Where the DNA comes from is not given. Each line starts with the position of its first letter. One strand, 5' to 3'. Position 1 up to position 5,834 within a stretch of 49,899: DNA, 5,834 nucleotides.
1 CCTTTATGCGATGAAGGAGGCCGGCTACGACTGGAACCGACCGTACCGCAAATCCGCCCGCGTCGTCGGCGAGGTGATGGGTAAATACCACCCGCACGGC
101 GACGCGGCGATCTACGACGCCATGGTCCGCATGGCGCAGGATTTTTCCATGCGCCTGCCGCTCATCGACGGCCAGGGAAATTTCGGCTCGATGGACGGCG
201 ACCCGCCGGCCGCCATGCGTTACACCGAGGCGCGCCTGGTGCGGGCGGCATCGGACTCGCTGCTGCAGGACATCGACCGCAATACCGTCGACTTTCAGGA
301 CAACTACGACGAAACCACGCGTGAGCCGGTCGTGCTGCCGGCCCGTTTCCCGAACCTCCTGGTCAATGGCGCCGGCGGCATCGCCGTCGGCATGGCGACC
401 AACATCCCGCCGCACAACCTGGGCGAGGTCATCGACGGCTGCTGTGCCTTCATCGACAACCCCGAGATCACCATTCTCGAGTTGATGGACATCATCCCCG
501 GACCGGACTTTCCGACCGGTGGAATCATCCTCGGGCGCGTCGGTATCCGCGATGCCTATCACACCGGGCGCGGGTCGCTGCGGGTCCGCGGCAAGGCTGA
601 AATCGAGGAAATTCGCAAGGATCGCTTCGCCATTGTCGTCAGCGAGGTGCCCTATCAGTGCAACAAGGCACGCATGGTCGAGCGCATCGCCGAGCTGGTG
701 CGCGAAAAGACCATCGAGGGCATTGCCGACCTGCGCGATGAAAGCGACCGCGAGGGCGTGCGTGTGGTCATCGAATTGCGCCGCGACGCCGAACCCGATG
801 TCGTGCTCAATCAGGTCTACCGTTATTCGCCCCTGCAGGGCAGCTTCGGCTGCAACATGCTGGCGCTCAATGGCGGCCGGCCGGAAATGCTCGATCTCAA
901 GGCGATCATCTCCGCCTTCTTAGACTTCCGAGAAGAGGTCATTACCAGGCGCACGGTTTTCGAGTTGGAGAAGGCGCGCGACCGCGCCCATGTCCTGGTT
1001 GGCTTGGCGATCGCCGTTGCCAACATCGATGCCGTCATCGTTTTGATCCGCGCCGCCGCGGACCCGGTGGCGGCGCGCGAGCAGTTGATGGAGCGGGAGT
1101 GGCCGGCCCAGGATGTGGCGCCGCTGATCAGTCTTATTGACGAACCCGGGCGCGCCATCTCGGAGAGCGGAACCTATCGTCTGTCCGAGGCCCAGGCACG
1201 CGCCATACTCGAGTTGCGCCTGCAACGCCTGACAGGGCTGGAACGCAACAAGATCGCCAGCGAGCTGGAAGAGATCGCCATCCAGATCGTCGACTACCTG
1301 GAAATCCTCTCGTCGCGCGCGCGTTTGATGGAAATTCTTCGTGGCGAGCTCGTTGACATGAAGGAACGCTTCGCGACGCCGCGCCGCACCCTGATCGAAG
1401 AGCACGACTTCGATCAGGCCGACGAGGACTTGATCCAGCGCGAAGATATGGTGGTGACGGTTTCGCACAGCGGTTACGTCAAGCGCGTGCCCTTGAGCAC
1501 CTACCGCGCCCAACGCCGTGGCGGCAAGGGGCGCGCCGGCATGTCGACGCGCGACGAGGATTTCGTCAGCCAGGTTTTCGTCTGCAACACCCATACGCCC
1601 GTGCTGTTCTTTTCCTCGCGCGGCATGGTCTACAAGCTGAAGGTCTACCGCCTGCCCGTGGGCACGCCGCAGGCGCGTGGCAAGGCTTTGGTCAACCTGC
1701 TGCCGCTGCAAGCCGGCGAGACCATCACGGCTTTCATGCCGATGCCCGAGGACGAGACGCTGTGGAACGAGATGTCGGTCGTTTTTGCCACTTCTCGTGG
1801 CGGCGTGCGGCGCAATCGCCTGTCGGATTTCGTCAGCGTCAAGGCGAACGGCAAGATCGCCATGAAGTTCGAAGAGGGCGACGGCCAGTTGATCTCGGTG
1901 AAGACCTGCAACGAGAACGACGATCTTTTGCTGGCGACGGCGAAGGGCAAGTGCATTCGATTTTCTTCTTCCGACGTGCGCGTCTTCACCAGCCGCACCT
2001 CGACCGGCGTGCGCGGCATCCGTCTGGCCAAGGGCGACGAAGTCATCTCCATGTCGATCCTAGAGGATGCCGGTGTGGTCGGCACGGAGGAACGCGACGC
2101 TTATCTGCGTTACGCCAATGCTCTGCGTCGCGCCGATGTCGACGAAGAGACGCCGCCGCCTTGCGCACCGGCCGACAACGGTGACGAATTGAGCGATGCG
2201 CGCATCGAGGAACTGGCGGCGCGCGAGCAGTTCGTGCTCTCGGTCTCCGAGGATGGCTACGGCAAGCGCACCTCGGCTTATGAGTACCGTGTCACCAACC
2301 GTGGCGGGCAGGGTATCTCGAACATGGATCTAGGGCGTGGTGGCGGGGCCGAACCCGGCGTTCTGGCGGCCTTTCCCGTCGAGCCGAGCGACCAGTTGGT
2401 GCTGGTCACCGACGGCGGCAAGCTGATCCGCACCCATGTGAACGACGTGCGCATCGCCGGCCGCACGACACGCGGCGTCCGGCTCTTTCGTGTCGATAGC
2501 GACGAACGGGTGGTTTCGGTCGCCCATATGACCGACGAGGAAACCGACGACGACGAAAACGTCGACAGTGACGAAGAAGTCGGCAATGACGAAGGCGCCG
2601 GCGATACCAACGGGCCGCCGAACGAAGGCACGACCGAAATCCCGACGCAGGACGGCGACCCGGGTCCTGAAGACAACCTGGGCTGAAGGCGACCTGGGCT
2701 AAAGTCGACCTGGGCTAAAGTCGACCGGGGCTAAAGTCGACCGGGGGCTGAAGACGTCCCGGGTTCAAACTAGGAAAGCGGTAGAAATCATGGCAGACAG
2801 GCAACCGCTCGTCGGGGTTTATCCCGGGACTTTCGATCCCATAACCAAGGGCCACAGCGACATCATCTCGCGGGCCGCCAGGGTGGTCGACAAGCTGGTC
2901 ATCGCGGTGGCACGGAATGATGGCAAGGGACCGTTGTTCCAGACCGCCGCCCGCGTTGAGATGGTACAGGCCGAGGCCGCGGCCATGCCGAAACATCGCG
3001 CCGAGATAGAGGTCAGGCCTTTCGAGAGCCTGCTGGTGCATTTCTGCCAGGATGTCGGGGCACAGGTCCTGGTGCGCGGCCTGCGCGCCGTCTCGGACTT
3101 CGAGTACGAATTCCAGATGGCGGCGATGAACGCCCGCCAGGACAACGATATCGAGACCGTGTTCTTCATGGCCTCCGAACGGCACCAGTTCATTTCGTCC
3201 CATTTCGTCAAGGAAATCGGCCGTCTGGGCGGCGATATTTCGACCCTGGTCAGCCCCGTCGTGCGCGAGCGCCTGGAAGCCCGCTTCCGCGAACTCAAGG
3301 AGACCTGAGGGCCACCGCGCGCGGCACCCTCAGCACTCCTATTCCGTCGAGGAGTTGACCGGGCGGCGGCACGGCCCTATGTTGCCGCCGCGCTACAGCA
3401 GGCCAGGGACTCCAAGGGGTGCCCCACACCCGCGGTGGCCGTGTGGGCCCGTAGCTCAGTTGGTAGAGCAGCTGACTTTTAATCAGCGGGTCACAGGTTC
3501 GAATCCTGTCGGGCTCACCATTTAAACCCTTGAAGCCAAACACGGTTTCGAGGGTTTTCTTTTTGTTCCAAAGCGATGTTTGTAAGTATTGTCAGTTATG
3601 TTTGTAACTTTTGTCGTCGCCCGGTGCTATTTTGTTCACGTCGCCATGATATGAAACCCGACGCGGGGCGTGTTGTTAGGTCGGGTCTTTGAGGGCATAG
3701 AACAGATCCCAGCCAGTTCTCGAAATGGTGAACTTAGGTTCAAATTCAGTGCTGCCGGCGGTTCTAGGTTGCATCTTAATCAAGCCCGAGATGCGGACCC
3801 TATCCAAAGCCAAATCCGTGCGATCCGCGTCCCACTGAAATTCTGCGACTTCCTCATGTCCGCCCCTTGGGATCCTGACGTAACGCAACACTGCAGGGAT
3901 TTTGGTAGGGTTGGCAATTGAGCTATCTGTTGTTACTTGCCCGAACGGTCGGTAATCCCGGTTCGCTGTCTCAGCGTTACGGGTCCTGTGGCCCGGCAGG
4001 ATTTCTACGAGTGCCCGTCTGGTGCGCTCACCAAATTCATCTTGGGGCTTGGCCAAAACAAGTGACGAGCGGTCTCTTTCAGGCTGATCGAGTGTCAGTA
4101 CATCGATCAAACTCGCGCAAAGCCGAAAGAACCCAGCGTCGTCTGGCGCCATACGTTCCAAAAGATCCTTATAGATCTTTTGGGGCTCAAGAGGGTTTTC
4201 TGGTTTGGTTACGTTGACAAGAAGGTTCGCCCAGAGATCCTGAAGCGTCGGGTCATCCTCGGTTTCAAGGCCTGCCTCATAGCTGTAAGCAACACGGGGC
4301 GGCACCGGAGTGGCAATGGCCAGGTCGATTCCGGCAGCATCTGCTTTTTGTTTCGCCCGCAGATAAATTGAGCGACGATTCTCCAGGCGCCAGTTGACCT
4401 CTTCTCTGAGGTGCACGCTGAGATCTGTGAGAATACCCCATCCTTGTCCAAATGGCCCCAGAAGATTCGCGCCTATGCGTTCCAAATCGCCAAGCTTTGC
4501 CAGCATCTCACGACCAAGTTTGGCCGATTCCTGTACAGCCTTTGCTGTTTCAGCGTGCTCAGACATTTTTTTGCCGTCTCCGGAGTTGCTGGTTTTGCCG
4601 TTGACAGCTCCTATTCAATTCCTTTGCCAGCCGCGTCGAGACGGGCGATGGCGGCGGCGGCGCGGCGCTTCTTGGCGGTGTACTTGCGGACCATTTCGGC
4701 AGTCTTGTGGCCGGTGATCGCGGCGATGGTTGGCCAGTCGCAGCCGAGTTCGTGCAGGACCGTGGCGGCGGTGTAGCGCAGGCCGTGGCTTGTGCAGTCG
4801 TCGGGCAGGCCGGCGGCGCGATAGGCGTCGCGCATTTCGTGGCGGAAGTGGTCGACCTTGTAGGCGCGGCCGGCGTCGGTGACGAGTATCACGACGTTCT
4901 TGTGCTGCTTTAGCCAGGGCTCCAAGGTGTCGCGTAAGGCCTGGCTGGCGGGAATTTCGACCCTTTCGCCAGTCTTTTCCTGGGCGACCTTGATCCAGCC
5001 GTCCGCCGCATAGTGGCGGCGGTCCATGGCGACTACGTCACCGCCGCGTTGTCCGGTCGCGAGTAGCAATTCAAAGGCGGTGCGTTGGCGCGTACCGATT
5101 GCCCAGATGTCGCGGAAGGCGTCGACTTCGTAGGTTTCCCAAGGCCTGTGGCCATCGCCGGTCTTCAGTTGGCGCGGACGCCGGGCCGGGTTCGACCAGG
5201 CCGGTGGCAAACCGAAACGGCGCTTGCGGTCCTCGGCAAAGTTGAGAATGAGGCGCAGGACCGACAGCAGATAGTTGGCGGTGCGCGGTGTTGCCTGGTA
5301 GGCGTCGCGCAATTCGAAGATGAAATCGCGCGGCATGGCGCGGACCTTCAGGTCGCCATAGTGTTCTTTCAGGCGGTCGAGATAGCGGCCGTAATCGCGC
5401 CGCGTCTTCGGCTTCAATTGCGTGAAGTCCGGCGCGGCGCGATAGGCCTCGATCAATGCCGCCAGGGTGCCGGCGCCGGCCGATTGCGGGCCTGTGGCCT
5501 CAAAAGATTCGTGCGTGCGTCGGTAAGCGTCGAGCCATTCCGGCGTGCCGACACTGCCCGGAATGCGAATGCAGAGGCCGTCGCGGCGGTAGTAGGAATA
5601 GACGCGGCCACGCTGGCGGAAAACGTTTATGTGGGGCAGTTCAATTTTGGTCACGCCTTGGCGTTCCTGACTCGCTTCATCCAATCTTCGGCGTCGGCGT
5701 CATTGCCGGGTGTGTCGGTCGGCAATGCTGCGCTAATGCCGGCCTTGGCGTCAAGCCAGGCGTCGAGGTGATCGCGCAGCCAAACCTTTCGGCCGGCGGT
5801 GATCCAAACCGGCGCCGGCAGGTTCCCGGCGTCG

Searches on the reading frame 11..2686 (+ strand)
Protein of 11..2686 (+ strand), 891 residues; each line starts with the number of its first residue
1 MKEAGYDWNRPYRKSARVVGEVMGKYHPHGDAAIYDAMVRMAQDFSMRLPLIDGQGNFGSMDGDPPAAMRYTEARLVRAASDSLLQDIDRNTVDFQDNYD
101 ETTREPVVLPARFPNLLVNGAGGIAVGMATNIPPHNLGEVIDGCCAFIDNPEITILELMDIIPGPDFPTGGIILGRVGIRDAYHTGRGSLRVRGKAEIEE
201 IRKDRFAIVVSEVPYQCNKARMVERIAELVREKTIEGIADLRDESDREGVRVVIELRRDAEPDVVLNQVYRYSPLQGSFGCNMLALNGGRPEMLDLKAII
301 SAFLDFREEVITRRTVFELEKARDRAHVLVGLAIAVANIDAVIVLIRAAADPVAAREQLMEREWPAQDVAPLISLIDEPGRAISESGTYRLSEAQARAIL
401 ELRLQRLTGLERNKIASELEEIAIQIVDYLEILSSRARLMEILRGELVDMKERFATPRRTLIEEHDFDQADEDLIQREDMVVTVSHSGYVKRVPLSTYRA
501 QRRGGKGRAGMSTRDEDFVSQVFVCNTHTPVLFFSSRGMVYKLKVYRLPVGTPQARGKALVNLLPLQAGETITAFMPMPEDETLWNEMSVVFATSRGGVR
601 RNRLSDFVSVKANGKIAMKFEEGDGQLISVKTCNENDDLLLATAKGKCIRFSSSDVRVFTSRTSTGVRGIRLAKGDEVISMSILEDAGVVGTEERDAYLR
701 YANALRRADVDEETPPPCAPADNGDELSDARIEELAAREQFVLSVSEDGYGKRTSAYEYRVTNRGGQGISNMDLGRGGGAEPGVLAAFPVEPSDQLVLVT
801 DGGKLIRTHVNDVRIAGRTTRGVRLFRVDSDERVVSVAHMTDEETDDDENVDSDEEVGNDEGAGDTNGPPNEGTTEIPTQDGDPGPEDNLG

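Call 39: search_protein_families(library=pfam, proteins=[window:11-2686:+], max_evalue=0.001)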
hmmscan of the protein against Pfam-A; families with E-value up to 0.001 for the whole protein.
window:11-2686:+ (891 aa): 2 families
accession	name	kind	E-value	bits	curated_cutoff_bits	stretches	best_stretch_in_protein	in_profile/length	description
PF00521.26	DNA_topoisoIV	-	1.8e-142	475.7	31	1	3-447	23-431/432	DNA gyrase/topoisomerase IV, subunit A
PF03989.18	DNA_gyraseA_C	-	1e-67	223.8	27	6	479-526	1-48/48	DNA gyrase C-terminal domain, beta-propeller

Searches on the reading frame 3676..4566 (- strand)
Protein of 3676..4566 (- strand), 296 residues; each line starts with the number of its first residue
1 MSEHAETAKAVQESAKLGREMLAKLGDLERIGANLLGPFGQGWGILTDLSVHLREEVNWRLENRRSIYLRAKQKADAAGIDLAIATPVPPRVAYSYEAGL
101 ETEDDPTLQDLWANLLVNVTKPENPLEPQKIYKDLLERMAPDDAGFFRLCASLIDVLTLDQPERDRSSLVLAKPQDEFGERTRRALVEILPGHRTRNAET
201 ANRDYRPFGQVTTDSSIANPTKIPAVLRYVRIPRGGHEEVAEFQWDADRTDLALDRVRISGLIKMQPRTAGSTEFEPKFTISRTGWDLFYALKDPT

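Call 39: search_protein_families(library=pfam, proteins=[window:3676-4566:-], max_evalue=0.001)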
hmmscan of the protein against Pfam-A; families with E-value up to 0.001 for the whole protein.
window:3676-4566:- (296 aa): 1 family
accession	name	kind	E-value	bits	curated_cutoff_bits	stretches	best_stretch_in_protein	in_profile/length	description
PF14337.13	Abi_alpha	-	5.3e-09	36.8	29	1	85-153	24-93/196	Abortive infection alpha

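Call 78: search_protein_families(library=ncbifam, proteins=[window:3676-4566:-], max_evalue=0.01)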
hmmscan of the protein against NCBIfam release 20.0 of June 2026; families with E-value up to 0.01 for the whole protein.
window:3676-4566:- (296 aa): 0 families

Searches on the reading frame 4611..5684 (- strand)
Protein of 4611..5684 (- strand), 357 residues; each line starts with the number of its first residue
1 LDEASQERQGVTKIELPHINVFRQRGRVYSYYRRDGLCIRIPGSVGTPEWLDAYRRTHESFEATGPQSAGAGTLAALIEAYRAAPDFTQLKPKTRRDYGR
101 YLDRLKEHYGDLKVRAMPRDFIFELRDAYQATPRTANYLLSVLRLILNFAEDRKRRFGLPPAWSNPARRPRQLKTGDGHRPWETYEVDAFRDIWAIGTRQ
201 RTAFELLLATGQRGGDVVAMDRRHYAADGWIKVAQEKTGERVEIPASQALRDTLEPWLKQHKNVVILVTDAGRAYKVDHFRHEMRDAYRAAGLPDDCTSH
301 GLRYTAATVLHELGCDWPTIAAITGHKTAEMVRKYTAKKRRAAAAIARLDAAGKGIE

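Call 39: search_protein_families(library=pfam, proteins=[window:4611-5684:-], max_evalue=0.001)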
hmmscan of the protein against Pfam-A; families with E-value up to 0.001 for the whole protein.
window:4611-5684:- (357 aa): 1 family
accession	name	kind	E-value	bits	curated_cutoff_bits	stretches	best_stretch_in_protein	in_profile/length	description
PF00589.27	Phage_integrase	-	4.2e-22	79.2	27.1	1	196-339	20-169/172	Phage integrase family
